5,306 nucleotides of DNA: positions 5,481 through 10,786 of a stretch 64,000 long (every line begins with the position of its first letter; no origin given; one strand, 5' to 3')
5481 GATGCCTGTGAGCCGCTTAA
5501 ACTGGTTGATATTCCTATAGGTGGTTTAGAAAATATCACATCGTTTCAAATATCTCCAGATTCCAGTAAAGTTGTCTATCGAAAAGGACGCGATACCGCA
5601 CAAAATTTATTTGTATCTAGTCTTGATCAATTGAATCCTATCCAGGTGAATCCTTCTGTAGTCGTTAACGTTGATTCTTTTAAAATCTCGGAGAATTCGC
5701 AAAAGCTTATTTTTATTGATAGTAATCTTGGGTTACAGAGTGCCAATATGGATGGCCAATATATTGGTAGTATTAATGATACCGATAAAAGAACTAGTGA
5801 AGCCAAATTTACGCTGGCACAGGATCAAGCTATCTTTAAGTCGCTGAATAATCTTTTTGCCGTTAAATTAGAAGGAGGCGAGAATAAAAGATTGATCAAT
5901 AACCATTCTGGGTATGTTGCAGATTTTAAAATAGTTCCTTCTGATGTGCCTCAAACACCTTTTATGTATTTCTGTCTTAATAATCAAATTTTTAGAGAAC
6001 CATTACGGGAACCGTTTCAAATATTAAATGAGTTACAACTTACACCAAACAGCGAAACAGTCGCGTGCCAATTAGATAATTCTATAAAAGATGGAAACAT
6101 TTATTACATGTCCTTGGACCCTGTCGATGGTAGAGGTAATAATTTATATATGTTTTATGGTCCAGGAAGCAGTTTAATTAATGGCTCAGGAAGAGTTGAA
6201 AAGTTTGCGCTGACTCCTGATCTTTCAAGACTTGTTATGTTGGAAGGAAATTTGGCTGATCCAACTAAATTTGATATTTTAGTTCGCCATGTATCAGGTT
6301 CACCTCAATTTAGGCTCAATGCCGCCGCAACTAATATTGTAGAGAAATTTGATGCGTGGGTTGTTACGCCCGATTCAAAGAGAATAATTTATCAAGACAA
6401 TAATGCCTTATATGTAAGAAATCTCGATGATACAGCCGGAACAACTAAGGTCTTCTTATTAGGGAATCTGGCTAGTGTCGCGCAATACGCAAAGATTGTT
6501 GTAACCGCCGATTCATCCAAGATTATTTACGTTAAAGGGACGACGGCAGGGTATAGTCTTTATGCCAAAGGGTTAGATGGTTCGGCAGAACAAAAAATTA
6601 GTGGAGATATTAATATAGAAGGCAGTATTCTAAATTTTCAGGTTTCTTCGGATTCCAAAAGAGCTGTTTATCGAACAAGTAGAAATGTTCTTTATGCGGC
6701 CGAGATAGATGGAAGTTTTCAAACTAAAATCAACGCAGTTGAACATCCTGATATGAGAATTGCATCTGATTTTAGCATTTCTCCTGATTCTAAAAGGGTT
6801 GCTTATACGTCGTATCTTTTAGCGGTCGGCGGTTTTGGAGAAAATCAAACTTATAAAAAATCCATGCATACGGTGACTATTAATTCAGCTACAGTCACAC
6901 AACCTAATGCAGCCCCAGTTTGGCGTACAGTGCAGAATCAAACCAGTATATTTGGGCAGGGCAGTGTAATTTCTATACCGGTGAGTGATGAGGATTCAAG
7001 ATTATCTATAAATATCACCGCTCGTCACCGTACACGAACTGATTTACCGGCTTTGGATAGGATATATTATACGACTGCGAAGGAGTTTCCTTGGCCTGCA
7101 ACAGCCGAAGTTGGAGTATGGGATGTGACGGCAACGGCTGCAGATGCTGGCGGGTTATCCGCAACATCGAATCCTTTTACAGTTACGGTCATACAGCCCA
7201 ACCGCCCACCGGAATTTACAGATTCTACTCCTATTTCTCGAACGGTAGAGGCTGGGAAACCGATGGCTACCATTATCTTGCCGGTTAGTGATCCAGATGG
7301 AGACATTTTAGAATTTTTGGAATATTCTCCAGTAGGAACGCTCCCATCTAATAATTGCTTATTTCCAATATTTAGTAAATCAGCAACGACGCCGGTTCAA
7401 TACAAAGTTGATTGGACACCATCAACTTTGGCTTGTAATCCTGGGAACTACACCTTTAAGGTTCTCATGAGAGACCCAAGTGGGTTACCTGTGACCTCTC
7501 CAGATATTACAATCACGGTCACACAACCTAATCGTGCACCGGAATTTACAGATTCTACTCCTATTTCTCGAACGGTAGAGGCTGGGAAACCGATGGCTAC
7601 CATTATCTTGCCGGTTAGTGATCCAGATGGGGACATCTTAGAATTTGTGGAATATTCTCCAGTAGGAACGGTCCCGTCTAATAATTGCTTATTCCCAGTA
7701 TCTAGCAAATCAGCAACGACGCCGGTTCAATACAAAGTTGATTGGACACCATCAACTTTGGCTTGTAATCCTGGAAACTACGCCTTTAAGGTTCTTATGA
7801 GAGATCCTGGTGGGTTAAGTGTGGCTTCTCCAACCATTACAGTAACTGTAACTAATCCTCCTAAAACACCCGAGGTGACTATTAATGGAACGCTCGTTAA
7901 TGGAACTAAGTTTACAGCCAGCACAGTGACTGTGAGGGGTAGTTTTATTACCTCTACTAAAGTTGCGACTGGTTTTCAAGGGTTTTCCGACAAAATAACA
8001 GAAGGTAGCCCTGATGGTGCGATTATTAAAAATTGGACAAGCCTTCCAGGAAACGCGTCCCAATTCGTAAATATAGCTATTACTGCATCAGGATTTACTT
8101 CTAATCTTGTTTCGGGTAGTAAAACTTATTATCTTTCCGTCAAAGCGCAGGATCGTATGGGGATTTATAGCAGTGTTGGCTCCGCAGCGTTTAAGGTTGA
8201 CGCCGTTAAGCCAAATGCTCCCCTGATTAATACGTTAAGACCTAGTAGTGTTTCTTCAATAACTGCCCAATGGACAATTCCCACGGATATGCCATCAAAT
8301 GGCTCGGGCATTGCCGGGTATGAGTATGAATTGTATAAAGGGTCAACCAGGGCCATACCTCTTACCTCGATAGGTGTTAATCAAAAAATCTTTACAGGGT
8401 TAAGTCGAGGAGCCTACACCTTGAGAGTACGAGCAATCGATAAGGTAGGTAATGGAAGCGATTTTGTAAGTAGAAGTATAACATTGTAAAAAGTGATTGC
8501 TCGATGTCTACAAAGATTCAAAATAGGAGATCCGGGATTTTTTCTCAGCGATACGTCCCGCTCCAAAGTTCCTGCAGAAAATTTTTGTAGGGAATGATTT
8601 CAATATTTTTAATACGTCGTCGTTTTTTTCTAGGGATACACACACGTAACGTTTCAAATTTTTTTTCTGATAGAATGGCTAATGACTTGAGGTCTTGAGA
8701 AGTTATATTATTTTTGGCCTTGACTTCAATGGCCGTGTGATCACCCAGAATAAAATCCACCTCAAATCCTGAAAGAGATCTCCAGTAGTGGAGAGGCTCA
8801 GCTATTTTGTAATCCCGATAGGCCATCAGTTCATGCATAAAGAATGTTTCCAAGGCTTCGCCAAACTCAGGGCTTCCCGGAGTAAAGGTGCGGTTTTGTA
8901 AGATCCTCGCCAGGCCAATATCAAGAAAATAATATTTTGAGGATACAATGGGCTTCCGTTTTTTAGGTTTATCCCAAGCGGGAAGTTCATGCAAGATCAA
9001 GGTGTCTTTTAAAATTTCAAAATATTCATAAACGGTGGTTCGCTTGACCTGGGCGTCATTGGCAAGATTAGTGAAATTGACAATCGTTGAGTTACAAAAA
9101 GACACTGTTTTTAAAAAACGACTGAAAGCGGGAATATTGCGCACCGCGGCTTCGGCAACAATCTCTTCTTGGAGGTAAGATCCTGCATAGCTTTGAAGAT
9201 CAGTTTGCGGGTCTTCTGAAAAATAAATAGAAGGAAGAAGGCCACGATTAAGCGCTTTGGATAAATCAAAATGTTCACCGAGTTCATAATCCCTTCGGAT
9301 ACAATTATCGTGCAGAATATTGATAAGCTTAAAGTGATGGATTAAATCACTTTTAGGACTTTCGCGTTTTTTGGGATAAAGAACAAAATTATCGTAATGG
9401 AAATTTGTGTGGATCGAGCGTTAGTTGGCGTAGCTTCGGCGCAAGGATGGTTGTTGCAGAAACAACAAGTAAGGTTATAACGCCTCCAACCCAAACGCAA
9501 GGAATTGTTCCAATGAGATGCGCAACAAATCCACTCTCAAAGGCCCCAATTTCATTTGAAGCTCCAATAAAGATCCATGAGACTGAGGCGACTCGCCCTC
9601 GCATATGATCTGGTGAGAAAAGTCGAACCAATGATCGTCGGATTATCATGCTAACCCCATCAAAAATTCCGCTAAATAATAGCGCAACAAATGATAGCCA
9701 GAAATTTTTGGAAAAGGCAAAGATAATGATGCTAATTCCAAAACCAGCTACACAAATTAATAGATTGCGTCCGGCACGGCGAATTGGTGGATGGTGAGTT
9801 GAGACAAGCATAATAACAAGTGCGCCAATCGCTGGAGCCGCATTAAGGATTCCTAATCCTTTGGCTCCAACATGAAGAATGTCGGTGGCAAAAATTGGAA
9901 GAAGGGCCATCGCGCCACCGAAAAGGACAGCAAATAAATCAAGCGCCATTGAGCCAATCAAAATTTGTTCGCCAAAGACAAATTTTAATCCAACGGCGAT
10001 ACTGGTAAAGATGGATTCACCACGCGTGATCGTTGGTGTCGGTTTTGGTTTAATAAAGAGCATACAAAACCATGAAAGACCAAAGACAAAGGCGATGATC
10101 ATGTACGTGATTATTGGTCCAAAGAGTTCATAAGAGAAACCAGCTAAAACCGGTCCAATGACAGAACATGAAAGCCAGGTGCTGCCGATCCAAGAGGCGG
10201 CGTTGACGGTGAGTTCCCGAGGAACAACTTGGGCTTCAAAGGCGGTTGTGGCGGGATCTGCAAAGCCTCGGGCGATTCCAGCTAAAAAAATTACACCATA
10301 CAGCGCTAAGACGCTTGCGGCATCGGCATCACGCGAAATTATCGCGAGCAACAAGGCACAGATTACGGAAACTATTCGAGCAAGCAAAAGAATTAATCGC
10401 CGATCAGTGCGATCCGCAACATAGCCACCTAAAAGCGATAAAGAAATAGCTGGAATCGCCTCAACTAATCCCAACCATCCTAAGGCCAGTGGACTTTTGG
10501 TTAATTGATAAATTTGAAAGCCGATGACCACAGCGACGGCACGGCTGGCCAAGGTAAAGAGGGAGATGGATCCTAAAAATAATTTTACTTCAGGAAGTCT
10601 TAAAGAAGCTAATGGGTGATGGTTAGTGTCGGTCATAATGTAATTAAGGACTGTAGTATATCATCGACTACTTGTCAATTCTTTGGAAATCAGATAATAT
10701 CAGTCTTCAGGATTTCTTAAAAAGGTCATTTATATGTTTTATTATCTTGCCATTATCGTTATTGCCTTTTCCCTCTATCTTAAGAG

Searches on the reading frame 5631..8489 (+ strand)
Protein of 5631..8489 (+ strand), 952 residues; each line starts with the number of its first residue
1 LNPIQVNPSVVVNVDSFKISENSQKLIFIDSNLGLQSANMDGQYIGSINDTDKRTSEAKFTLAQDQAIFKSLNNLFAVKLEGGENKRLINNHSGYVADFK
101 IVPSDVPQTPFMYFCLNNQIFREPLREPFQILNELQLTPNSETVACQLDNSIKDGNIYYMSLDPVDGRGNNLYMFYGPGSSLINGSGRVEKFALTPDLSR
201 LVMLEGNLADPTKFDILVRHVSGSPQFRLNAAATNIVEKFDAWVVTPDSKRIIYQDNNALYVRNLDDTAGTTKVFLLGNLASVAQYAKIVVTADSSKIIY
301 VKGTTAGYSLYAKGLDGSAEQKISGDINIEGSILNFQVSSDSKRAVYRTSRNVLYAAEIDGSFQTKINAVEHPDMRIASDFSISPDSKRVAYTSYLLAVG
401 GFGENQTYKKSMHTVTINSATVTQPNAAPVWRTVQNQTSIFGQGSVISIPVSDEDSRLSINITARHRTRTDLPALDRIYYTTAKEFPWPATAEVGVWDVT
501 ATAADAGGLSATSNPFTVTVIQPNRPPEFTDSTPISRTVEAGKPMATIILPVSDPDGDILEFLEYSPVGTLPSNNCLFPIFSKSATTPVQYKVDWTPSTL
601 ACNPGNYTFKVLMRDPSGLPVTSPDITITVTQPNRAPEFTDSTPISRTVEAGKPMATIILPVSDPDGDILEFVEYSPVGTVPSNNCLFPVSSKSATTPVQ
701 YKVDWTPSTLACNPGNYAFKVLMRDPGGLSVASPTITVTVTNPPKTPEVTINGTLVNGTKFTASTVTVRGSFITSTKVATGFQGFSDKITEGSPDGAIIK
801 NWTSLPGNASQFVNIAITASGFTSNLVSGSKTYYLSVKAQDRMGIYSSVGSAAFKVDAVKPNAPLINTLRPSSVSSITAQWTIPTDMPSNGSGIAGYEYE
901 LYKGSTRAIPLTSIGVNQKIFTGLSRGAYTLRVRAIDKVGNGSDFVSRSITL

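Call 7: search_protein_families(library=pfam, proteins=[window:5631-8489:+], max_evalue=0.001)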
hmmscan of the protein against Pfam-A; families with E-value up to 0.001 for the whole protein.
window:5631-8489:+ (952 aa): 4 families
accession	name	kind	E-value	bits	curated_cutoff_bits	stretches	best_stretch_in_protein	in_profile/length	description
PF07495.19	Y_Y_Y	-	8.2e-08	32.5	26.6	0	920-950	31-60/65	Y_Y_Y domain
PF19077.6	Big_13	-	1.4e-06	29.2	27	0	486-520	66-100/102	Bacterial Ig-like domain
PF07676.18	PD40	-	0.00072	19.9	20.9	0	380-395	13-28/38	WD40-like Beta Propeller Repeat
PF14347.11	DUF4399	-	0.00093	20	28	0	596-630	52-90/91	Domain of unknown function (DUF4399)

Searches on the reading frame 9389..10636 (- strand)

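Call 71: search_protein_families(library=pfam, proteins=[window:9389-10636:-], max_evalue=0.00001)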
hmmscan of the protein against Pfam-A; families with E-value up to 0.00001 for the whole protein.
window:9389-10636:- (415 aa): 2 families
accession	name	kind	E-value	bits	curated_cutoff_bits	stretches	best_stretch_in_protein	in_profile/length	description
PF07690.21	MFS_1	-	2.1e-26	93.1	33.4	2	24-279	5-258/347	Major Facilitator Superfamily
PF05977.19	MFS_3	-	1.7e-24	86.7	27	1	35-398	30-392/524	Transmembrane secretion effector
